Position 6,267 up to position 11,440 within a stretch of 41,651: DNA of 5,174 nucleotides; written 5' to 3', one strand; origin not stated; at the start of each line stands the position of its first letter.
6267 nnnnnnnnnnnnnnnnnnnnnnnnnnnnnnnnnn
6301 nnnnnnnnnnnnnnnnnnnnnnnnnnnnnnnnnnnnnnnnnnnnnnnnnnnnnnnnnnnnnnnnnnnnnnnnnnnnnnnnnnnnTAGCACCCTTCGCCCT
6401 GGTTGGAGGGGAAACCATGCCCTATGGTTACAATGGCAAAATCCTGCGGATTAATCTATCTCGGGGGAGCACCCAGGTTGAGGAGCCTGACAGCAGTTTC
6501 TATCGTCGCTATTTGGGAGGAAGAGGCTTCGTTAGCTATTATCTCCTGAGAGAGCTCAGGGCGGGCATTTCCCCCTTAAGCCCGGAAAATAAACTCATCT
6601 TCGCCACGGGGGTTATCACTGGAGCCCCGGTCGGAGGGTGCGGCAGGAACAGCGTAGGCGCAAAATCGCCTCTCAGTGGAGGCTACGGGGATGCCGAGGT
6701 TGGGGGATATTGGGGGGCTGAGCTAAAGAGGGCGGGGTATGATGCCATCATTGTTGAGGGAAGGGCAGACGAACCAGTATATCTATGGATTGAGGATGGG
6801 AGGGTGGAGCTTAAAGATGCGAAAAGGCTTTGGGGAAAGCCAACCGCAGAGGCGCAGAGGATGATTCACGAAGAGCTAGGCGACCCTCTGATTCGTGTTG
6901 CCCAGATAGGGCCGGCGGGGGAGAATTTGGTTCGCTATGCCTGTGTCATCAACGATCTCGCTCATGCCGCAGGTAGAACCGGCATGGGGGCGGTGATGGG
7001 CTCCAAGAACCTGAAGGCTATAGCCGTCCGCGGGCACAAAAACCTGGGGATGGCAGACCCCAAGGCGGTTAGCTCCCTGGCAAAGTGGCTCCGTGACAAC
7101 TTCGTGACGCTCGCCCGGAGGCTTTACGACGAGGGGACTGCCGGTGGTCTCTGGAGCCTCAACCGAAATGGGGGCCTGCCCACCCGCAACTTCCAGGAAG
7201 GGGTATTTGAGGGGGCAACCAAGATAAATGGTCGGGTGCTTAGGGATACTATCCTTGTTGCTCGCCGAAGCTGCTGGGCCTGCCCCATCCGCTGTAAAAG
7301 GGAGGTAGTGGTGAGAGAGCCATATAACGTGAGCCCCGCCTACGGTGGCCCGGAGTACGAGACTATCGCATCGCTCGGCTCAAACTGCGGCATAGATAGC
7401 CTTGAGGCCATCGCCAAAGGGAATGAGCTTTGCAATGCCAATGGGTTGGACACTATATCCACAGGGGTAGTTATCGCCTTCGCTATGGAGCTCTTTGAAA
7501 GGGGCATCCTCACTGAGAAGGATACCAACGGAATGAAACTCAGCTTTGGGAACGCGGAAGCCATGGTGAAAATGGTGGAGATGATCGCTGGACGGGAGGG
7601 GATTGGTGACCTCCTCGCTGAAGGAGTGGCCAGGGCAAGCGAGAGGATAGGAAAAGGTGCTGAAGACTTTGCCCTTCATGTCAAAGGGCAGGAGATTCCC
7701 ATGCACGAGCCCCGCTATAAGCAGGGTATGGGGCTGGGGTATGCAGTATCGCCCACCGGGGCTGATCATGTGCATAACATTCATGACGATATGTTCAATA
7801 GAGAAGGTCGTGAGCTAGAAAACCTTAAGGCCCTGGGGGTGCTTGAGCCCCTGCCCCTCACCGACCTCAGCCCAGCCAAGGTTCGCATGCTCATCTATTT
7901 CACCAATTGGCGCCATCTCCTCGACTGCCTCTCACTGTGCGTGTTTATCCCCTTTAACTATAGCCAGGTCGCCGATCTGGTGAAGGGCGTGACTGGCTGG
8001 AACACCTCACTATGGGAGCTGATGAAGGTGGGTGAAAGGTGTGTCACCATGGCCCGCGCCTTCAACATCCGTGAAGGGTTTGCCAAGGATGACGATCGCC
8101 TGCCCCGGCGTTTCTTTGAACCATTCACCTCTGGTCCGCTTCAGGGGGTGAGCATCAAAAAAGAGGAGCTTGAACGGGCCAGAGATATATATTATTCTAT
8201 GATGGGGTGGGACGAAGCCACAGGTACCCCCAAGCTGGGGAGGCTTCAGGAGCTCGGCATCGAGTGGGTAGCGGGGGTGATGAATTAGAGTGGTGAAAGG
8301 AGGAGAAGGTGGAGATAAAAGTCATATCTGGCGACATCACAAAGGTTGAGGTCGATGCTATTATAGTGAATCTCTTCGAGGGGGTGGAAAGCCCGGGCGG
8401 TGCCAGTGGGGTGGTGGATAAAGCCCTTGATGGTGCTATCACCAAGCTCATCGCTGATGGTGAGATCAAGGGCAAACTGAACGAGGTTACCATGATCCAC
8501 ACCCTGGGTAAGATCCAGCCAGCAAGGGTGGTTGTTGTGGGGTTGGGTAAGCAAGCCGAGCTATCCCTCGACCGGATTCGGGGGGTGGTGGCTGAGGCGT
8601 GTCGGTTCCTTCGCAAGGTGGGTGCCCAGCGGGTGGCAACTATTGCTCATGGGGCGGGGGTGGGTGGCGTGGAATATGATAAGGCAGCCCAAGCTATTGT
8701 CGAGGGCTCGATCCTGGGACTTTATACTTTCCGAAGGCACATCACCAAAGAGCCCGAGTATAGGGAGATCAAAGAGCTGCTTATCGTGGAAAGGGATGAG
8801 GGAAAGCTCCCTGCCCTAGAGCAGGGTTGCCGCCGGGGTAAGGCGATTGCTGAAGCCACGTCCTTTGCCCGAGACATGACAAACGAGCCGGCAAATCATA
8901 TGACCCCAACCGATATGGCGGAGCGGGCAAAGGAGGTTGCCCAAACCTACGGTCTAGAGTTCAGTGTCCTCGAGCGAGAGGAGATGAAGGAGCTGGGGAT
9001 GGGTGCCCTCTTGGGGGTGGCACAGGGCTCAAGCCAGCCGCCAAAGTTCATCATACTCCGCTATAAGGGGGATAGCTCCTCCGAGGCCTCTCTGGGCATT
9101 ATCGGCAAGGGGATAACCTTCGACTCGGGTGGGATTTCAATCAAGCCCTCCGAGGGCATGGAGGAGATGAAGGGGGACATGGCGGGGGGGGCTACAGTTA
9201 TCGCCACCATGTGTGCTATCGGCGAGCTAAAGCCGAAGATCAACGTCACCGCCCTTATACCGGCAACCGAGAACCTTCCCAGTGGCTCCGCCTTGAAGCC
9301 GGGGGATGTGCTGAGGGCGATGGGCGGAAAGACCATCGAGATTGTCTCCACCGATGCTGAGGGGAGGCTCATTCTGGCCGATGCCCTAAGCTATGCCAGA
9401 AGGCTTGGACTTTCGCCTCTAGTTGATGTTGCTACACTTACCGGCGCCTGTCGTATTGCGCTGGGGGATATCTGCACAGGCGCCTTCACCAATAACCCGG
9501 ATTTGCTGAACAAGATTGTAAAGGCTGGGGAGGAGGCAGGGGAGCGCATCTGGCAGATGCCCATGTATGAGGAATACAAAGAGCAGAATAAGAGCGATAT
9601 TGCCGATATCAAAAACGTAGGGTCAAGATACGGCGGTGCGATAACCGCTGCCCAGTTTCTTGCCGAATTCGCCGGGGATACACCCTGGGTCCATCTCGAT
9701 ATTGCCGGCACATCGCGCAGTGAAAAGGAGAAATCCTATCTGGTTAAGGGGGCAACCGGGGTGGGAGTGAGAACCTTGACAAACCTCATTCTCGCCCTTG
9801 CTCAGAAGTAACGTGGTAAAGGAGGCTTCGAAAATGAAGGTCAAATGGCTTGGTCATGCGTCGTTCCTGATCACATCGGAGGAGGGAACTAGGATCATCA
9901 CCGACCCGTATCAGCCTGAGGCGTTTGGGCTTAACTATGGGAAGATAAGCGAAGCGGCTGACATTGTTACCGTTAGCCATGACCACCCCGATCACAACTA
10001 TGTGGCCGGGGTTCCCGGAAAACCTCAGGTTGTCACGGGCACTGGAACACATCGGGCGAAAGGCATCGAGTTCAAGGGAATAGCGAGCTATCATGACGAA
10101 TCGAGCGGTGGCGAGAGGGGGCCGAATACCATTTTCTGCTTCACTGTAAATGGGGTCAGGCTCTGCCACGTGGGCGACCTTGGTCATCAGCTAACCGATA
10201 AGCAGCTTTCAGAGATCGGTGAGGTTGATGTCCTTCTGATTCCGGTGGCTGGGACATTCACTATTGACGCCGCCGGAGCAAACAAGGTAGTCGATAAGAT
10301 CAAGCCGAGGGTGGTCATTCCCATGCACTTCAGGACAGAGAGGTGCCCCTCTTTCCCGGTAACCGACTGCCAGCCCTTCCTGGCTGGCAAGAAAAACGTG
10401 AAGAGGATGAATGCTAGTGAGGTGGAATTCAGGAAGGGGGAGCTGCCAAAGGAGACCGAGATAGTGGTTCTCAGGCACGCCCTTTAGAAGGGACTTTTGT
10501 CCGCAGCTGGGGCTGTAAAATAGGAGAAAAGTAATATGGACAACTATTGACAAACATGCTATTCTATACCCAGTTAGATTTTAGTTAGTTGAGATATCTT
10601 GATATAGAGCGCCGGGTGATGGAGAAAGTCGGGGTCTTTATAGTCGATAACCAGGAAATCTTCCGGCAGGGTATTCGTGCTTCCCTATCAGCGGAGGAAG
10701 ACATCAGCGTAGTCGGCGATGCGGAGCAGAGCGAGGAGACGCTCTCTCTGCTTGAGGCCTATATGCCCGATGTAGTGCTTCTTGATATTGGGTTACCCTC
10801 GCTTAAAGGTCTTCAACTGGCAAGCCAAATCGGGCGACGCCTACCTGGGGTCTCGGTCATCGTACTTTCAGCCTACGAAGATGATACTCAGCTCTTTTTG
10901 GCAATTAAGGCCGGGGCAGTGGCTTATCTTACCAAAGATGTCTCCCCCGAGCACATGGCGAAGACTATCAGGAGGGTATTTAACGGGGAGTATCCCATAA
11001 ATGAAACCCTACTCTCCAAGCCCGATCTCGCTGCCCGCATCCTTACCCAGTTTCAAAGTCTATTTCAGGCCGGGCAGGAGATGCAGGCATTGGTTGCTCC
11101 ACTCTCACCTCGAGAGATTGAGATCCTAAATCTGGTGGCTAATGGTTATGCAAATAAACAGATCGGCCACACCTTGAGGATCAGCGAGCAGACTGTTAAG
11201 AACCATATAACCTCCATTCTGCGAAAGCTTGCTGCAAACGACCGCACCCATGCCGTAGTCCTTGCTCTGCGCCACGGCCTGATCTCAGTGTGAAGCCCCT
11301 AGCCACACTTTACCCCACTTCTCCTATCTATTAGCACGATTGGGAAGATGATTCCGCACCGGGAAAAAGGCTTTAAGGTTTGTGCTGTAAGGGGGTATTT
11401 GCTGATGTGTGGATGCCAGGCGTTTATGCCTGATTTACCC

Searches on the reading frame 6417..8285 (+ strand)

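Call 25: search_protein_families(library=pfam, proteins=[window:6417-8285:+], max_evalue=0.00001)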
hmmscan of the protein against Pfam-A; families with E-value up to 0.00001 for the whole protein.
window:6417-8285:+ (623 aa): 2 families
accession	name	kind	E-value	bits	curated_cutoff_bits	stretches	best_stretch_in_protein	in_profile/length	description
PF01314.23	AFOR_C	-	9.6e-134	446.8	27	1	219-615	4-385/385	Aldehyde ferredoxin oxidoreductase, domains 2 & 3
PF02730.20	AFOR_N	-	2.6e-81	272.6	29.8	1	7-206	1-198/199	Aldehyde ferredoxin oxidoreductase, N-terminal domain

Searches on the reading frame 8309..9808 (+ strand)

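Call 25: search_protein_families(library=pfam, proteins=[window:8309-9808:+], max_evalue=0.00001)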
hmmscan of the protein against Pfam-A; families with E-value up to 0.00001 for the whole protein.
window:8309-9808:+ (500 aa): 2 families
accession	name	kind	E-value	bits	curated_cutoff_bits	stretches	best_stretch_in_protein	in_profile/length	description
PF00883.26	Peptidase_M17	-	4.8e-126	420.7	25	1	186-490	2-309/310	Cytosol aminopeptidase family, catalytic domain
PF02789.23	Peptidase_M17_N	-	5.5e-25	88.2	23.4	1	19-143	1-124/129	Cytosol aminopeptidase family, N-terminal domain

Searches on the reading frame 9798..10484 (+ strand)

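Call 75: search_protein_families(library=pfam, proteins=[window:9798-10484:+], max_evalue=0.00001)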
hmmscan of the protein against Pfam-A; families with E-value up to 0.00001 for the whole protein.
window:9798-10484:+ (229 aa): 2 families
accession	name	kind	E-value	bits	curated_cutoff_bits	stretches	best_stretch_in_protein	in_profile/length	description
PF13483.12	Lactamase_B_3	-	9.4e-56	188.6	24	1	14-177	1-160/160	Beta-lactamase superfamily domain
PF12706.13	Lactamase_B_2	-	6.4e-09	36.1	27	1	86-178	97-200/200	Beta-lactamase superfamily domain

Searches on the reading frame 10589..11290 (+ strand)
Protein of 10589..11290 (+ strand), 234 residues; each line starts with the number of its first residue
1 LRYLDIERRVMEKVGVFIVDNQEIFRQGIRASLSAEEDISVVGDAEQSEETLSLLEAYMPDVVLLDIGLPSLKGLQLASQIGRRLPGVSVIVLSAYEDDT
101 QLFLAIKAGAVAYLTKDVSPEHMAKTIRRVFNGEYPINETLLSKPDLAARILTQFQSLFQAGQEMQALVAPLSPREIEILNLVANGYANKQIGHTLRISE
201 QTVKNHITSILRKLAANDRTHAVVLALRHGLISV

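Call 75: search_protein_families(library=pfam, proteins=[window:10589-11290:+], max_evalue=0.00001)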
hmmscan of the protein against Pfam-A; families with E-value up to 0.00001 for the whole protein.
window:10589-11290:+ (234 aa): 2 families
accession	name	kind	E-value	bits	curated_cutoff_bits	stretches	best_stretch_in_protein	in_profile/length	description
PF00072.30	Response_reg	-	7.8e-24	84.4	30.2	1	16-127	1-110/111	Response regulator receiver domain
PF00196.25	GerE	-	2.4e-20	72.3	23.5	1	171-226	2-57/57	Bacterial regulatory proteins, luxR family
